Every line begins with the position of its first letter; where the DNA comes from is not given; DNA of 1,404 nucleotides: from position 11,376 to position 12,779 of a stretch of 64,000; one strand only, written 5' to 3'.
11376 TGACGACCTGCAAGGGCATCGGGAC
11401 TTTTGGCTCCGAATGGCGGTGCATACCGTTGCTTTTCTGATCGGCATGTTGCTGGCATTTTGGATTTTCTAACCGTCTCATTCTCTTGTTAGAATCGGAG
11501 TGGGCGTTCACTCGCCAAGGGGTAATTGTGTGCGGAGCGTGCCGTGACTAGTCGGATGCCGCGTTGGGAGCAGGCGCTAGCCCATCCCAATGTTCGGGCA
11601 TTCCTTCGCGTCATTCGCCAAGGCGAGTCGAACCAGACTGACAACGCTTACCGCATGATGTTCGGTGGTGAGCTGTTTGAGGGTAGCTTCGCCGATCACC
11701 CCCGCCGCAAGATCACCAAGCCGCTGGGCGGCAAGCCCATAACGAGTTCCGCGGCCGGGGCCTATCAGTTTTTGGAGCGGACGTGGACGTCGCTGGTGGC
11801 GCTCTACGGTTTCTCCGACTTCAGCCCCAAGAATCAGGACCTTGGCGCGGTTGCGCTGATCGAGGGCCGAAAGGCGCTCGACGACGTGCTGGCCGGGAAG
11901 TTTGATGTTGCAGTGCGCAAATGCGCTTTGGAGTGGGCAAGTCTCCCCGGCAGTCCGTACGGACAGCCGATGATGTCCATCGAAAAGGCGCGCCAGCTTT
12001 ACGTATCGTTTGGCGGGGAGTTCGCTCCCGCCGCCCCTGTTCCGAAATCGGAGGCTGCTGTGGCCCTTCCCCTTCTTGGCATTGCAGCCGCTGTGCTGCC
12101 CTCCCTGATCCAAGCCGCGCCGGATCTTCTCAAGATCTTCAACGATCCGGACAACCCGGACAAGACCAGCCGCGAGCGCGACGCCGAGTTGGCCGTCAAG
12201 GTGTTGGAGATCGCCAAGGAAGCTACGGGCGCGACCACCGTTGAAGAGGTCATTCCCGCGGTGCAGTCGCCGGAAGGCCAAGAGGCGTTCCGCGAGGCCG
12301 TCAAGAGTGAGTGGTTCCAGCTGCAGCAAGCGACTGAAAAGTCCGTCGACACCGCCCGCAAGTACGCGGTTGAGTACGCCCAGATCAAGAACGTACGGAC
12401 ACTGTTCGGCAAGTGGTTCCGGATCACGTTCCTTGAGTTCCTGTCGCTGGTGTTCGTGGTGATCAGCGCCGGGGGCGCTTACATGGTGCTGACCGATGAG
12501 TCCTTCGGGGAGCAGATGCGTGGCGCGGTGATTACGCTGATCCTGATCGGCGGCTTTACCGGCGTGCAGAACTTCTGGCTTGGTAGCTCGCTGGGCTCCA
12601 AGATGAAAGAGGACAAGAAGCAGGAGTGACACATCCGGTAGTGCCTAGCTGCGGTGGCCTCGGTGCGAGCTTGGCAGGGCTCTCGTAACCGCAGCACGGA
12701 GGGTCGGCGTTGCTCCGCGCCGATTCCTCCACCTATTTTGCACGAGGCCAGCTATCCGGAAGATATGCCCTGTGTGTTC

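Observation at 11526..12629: Lambda-R-type lytic transglycosylase fused to a C-terminal double-TM domain, encoded inside the structural module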

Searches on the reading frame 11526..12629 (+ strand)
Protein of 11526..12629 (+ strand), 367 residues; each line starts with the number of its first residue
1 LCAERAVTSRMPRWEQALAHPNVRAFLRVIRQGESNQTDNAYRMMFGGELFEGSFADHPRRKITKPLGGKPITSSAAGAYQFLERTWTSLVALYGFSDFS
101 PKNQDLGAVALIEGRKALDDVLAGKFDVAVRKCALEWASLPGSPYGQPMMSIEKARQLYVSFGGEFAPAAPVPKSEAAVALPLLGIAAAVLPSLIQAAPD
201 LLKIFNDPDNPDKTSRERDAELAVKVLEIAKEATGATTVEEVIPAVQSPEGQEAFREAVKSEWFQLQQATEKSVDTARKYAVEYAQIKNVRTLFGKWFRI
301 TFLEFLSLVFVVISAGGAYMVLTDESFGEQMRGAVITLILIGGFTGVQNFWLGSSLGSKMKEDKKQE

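Call 3: search_protein_families(library=pfam, proteins=[window:11526-12629:+], max_evalue=0.01)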
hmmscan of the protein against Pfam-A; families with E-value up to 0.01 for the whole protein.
window:11526-12629:+ (367 aa): 0 families

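Call 4: search_protein_families(library=phrogs, proteins=[window:11526-12629:+], max_evalue=0.001)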
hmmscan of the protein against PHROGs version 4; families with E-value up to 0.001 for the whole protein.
window:11526-12629:+ (367 aa): 5 families
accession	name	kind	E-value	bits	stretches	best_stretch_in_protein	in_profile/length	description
phrog_90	-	lysis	9.4e-39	133.9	1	15-168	648-810/1168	endolysin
phrog_17230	-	tail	1.4e-29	104.3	1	15-162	364-513/580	tail fiber protein/ lysozyme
phrog_28672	-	other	2.5e-16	60.3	1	17-143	10-135/397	metallo-endopeptidase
phrog_17029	-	unknown function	2.8e-16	60.9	1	55-159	51-157/241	-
phrog_1544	-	unknown function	1.9e-06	28.7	1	219-366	29-189/200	-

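Call 6: search_solved_structures(query=window:11526-12629:+, max_evalue=1, show_alignments=3)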
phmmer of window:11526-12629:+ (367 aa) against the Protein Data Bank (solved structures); distinct sequences matched with E-value up to 1: 21.
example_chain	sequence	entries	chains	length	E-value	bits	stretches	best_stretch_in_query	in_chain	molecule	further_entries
3d3d_A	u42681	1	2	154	3.4e-19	72.3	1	32-149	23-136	Lysozyme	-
1am7_A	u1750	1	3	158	3.4e-19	72.3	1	32-149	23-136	LYSOZYME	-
8kea_A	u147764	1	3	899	2.4e-05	26.7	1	21-147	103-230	hub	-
2px7_A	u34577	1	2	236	0.34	13.1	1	167-289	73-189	2-C-methyl-D-erythritol 4-phosphate cytidylyltransferase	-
4wbi_A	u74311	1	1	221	0.45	12.7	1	268-326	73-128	2',3'-cyclic-nucleotide 3'-phosphodiesterase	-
4wca_A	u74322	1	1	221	0.46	12.7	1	268-326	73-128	2',3'-cyclic-nucleotide 3'-phosphodiesterase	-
4wbl_A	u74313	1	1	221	0.54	12.4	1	270-326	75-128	2',3'-cyclic-nucleotide 3'-phosphodiesterase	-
2ypc_A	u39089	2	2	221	0.92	11.7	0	280-326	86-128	2', 3'-CYCLIC NUCLEOTIDE 3'-PHOSPHODIESTERASE | 2', 3'-CYCLIC-NUCLEOTIDE 3'-PHOSPHODIESTERASE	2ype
4wde_A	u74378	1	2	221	0.93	11.7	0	280-326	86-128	2',3'-cyclic-nucleotide 3'-phosphodiesterase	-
4wdb_A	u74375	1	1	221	0.94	11.6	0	280-326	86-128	2',3'-cyclic-nucleotide 3'-phosphodiesterase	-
4wcb_A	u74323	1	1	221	0.95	11.6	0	280-326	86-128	2',3'-cyclic-nucleotide 3'-phosphodiesterase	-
9etl_A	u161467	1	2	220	0.96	11.6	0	280-326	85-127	2',3'-cyclic-nucleotide 3'-phosphodiesterase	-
4wcc_A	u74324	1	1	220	0.96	11.6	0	280-326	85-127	2',3'-cyclic-nucleotide 3'-phosphodiesterase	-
4wda_A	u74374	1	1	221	0.96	11.6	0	280-326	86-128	2',3'-cyclic-nucleotide 3'-phosphodiesterase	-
4wc9_A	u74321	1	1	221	0.97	11.6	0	280-326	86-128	2',3'-cyclic-nucleotide 3'-phosphodiesterase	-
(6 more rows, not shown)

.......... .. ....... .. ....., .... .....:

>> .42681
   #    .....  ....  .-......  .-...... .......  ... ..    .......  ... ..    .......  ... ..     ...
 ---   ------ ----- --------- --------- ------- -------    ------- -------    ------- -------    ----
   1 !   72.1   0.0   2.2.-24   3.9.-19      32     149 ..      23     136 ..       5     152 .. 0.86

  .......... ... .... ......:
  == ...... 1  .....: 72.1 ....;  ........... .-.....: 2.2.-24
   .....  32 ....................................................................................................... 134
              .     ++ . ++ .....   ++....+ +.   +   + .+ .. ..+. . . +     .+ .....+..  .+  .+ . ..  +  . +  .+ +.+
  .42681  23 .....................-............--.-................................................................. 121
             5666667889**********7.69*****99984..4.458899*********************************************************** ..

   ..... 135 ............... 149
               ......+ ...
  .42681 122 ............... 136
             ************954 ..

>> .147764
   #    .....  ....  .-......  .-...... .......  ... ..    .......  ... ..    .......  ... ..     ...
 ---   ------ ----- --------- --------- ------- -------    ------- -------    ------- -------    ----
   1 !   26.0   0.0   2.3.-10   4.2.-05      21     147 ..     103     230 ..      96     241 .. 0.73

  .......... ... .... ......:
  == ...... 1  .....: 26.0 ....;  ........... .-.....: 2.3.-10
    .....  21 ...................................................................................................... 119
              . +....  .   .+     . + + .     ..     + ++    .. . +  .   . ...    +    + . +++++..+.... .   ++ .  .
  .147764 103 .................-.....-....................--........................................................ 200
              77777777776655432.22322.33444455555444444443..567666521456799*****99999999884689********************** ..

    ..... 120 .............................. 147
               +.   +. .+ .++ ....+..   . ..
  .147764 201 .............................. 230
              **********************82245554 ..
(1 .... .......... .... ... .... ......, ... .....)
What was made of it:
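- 11556..12035 (+): Lambda R-type lytic transglycosylase (GH104) catalytic domain. It has no N-terminal signal or SAR segment. PDB 1am7/3d3d E=3.4e-19 (call 6).
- On GH104 / lambda R lytic transglycosylase: phmmer against the PDB gave 1am7/3d3d at E=3.4e-19 (call 6).
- Checked: The N-terminal domain matches lambda lysozyme in the PDB (1am7/3d3d, E=3.4e-19, call 6).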

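Call 7: search_dna_similar(query=window:11526-12629:+, collection=phages, mode=protein, max_rows=40)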
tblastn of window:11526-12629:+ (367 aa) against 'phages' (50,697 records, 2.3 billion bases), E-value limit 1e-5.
Records with a match: 645; places in all: 647; records where one place covers at least 80% of the query: 0.
Best place of each record, by identity: <60% 645.
By first word of the organism name: Escherichia 237; Salmonella 145; Ralstonia 64; Enterobacteria 24; Campylobacter 20; Yersinia 20; Klebsiella 19; Pseudomonas 18; Peduovirus 18; Shigella 12; and 23 more.
By host as written in the record: - 126; Escherichia coli 117; Ralstonia solanacearum 49; Campylobacter jejuni 18; Escherichia coli K-12 MG1655 17; Escherichia coli K-12 14; Klebsiella pneumoniae 12; Yersinia pestis EV76-CN 12; and 138 more.
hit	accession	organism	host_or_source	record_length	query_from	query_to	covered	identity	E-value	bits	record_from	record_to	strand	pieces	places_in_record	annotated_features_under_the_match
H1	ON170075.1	Ralstonia phage YO033_2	Ralstonia solanacearum R281, UW154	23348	2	188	51%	37.9%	3e-18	92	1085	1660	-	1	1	record has no annotation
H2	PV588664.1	Paraburkholderia phage IPK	Paraburkholderia caledonica Bk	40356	2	164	44%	41.9%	2e-27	119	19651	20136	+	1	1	record has no annotation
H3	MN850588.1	Escherichia phage sortregn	Escherichia coli K-12 MG1655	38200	4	167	45%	40.0%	1e-22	105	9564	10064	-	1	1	endolysin | hypothetical protein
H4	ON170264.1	Ralstonia phage YO158_1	Ralstonia solanacearum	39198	2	165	45%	39.4%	1e-17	91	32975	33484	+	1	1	record has no annotation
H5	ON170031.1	Ralstonia phage YO009_2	Ralstonia solanacearum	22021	2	165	45%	39.4%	3e-17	89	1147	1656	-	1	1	record has no annotation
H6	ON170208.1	Ralstonia phage YO122_1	Ralstonia solanacearum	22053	2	165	45%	39.4%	3e-17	89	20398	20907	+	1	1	record has no annotation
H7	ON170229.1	Ralstonia phage YO135_1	Ralstonia solanacearum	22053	2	165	45%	39.4%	3e-17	89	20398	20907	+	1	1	record has no annotation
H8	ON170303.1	Ralstonia phage YO178_3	Ralstonia solanacearum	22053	2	165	45%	39.4%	3e-17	89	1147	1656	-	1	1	record has no annotation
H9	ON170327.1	Ralstonia phage YO194_1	Ralstonia solanacearum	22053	2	165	45%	39.4%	3e-17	89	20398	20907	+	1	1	record has no annotation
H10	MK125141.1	Salmonella phage Lumpael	Salmonella enterica subsp. enterica ...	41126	4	167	45%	39.4%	1e-22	105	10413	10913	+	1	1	lysin | holin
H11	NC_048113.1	Salmonella phage Lumpael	Salmonella enterica subsp. enterica ...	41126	4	167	45%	39.4%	1e-22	105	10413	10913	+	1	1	endolysin | holin/anti-holin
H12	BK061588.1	Pseudomonas phage vB_PaeS-D14O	Pseudomonas aeruginosa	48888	22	172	41%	42.4%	8e-23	105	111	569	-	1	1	Endolysin | phage protein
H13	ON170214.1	Ralstonia phage YO124_2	Ralstonia solanacearum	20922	2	165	45%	38.9%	1e-17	91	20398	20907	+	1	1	record has no annotation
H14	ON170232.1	Ralstonia phage YO136_1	Ralstonia solanacearum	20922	2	165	45%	38.9%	1e-17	91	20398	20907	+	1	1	record has no annotation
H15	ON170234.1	Ralstonia phage YO137_1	Ralstonia solanacearum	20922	2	165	45%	38.9%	1e-17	91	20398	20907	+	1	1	record has no annotation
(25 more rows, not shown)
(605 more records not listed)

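Call 10: find_homologous_proteins(query=window:11526-12629:+, max_evalue=0.00001)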
Query window:11526-12629:+ (367 aa): 2468 proteins with E <= 0.00001 among 8000 candidates; the best 120 are listed.
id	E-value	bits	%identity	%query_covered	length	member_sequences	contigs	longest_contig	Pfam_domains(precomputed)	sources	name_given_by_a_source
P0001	7.5e-233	790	100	97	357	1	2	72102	-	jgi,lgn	jgi:muramidase (phage lysozyme)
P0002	2.9e-206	702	87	98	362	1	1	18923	-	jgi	jgi:muramidase (phage lysozyme)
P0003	2.2e-91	325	51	93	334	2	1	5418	-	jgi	jgi:muramidase (phage lysozyme)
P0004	1.3e-89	319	48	93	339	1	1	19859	-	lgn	-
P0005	4.6e-88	314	45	94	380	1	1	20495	-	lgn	-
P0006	2.3e-87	311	48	95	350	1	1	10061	-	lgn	-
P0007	8.6e-87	309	47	92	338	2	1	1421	-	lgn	-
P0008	4.8e-85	304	47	95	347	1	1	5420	-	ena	-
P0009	2.8e-84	301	47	95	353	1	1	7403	-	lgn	-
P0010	3.9e-84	301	46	94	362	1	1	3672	-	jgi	-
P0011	5.3e-84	300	47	95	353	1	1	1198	-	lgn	-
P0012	5.4e-84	300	47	94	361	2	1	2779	-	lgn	-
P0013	1.2e-83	299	48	94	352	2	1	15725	-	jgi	jgi:muramidase (phage lysozyme)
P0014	2.7e-83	298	46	95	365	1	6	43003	-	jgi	jgi:muramidase (phage lysozyme)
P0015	5.4e-83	297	46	94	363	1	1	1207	-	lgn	-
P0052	5.5e-78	281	44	95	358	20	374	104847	-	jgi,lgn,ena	-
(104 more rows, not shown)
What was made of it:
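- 11526..12629 (+): Full-length gene for the GH104 enzyme-CTD fusion. This is the maximal ORF; the probable starts are GTG 11544 or ATG 11556 (357 aa). More than 2400 homologues were scored at E<=1e-5; 119 of the 120 listed cover >=90% of the query at 39-87% identity (call 10).
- Call 10 scored 2468 homologues. An identical protein is called on two independent contigs, and an 87%-identical relative is also fused (call 10).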

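Call 12: search_protein_families(library=ncbifam, proteins=[window:11526-12629:+], max_evalue=0.1)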
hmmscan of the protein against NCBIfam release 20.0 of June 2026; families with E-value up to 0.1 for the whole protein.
window:11526-12629:+ (367 aa): 0 families

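Call 13: find_encoding_contigs(protein=P0052, flank=8000, max_places=4)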
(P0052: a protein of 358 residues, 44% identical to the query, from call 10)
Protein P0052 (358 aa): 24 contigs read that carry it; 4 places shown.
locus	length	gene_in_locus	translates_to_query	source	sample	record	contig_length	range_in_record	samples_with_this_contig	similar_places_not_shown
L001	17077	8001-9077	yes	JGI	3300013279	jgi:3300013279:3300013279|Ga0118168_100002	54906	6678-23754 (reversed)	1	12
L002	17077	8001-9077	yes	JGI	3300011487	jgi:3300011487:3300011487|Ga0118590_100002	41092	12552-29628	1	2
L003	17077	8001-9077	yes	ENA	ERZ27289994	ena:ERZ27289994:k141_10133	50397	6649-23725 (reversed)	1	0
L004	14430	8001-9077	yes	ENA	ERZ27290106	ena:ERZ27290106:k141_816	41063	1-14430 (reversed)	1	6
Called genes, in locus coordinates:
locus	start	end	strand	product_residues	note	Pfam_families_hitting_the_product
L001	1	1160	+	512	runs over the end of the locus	-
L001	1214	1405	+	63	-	-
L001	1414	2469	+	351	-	-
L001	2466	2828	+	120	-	-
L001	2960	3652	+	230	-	-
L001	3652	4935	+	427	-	-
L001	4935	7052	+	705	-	-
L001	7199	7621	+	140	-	-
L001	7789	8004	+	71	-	-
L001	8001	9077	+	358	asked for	-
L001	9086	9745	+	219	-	-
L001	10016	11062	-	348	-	-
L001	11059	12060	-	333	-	-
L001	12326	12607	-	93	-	PF00816:Histone_HNS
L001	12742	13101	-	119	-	-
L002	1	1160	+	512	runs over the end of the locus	-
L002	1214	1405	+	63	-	-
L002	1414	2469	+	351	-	-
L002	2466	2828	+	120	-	-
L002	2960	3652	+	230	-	-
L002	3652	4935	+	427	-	-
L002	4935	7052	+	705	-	-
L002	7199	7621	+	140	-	-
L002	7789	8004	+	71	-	-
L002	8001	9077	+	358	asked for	-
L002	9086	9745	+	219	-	-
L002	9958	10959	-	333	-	PF00589:Phage_integrase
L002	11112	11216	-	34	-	-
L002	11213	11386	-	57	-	-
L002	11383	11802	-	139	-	-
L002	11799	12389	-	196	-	PF26211:Phage_phiTE_072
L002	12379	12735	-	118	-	-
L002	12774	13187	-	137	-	-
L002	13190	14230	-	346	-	-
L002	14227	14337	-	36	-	-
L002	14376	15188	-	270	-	-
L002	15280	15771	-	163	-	-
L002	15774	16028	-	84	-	-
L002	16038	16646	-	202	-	PF04404:ERF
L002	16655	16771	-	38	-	-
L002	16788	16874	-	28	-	-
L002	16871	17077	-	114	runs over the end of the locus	-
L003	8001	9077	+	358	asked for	-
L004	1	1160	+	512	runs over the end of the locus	-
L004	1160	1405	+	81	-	-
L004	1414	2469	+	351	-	-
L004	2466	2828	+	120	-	-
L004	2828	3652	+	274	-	-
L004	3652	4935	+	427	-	-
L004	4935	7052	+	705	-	-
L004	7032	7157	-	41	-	-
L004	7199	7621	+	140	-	-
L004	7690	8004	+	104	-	-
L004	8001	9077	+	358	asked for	-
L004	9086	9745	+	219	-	-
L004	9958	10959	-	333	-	PF00589:Phage_integrase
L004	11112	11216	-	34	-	-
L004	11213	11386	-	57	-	-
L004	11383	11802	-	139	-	-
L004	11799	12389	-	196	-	PF26211:Phage_phiTE_072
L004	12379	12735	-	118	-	-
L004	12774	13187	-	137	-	-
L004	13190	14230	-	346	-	-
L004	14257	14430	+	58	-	?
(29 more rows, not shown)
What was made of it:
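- Others are the last late genes before an integrase (L002/L004, call 13).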

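Call 23: search_protein_families(library=phrogs, proteins=[L002:4935-7052:+, L002:7199-7621:+, L004:7690-8004:+, L002:9086-9745:+, L002:3652-4935:+, L002:2960-3652:+], max_evalue=0.001)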
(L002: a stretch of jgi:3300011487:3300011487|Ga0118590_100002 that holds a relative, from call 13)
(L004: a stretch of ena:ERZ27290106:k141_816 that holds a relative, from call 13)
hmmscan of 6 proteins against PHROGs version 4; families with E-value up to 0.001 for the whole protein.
L002:4935-7052:+ (705 aa): 0 families

L002:7199-7621:+ (140 aa): 0 families

L004:7690-8004:+ (104 aa): 0 families

L002:9086-9745:+ (219 aa): 1 family
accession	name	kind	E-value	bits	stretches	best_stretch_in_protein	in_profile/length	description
phrog_18666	-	unknown function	2.6e-06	28.7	1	124-208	33-124/130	-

L002:3652-4935:+ (427 aa): 0 families

L002:2960-3652:+ (230 aa): 0 families

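Call 41: predict_structure(alignment_id=A1)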
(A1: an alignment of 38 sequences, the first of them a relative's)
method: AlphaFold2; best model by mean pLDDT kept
length: 357 residues; sequences in the alignment: 38
mean_pLDDT: 84.1   pTM: 0.54
mean pLDDT of the five models: 84.1, 82.6, 81.6, 81.4, 76.0
residues with pLDDT >= 90: 204; 70-90: 77; 50-70: 55; < 50: 21
segments of 3 or more residues with pLDDT < 50: 165-167, 280-282, 344-357
pLDDT, mean of each block of 10 residues (from residue 1): 94 98 93 96 95 91 96 97 97 98 97 97 93 83 96 93 52 75 92 79 65 91 94 95 95 83 56 57 57 78 88 92 85 71 47 47
secondary structure, 60 per line:
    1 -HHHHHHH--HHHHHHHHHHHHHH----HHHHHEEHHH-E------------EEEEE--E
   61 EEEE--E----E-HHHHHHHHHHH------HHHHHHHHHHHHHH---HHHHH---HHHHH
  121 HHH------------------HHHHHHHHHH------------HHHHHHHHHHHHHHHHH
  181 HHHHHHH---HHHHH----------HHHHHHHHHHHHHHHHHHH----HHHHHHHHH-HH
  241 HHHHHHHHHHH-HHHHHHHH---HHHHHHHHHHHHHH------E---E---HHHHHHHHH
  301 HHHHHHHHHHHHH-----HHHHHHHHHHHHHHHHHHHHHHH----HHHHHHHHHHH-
elements in order: H2-8 H11-24 H29-33 E53-57 E60-64 H74-84 H91-104 H108-112 H116-123 H142-151 H164-187 H191-195 H206-224 H229-237 H239-251 H253-260 H264-277 H292-313 H319-341 H346-356
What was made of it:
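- Checked: AF2 places helices at 302-323 and 329-351 (call 41).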

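Call 69: fold_search(model_id=the predicted structure, library=pdb)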
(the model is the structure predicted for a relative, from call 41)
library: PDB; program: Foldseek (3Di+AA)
matches with E <= 10: 36; with E <= 0.001: 3
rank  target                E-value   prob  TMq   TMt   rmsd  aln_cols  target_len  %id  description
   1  3d3d_A                6.1e-08  1.00  0.38  0.86   1.9       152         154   33  Bacteriophage lambda lysozyme complexed with a chitohexasaccharide (released 2008-09-09)
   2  1am7_A                6.8e-07  1.00  0.35  0.78   3.2       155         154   35  Lysozyme from bacteriophage lambda (released 1997-12-24)
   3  8kea_A                2.7e-04  1.00  0.34  0.14   7.7       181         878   27  Cyanophage A-1(L) baseplate-initiators (released 2024-04-10)
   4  6a93_A                2.4e+00  0.06  0.14  0.13  22.8       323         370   14  Crystal structure of 5-HT2AR in complex with risperidone (released 2019-02-13)
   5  8zmg_B                2.5e+00  0.05  0.14  0.13  23.5       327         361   13  Crystal structure of an inverse agonist antipsychotic drug pimavanserin-bound 5-HT2A (released 2024-08-28)
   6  9ewz_C                2.6e+00  0.04  0.14  0.06  20.2       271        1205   12  Cryo-EM structure of the E. coli BrxX methyltransferase in complex with DNA (released 2025-03-05)
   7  4top_A                2.7e+00  0.04  0.11  0.14  12.6       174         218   10  Glycine max glutathione transferase (released 2014-06-25)
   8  9d3e_A                2.7e+00  0.04  0.13  0.13  23.1       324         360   13  Cryo-EM structure of CCR6 bound by SQA1 and OXM2 (released 2024-09-11)
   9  7voe                  3.3e+00  0.03  0.10  0.11  24.1       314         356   14  Crystal structure of 5-HT2AR in complex with aripiprazole (released 2021-12-22)
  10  2r50_B                3.8e+00  0.08  0.11  0.21  11.6       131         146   14  The crystal structure of nonsymbiotic corn hemoglobin 1 (released 2007-09-18)
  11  3oe8_B                4.2e+00  0.02  0.09  0.09  24.6       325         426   10  Crystal structure of the CXCR4 chemokine receptor in complex with a small molecule antagonist IT1t in P1 spacegroup (released 2010-10-27)
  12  7oik_A                4.6e+00  0.02  0.10  0.02  18.1       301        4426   11  Mouse RNF213:UBE2L3 transthiolation intermediate, chemically stabilized (released 2022-06-01)
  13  8xvj_R                5.8e+00  0.01  0.09  0.09  28.9       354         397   14  Cryo-EM structure of ETAR bound with Macitentan (released 2024-08-28)
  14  9n22_K                6.1e+00  0.03  0.09  0.13  66.8       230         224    9  Y20S (Sec18-Sec17-Sec9-Sso1-Snc1) EDTA - Class 2 (released 2025-10-01)
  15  4top_B                6.1e+00  0.02  0.11  0.15  12.4       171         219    9  Glycine max glutathione transferase (released 2014-06-25)
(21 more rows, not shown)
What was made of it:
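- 11556..12035 (+): Foldseek TM 0.86 to 3d3d (call 69). phrog_90 hit (call 4).
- On GH104 / lambda R lytic transglycosylase: Foldseek to 3d3d gave TM 0.86 and rmsd 1.9 A (calls 41, 69).
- Checked: The AF2 model superposes on 3d3d with TM 0.86 and rmsd 1.9 A over 152 columns (calls 41, 69).
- GH104-like domains do occur in tail hubs (PDB 8kea, calls 6, 69; phrog_17230, call 4).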
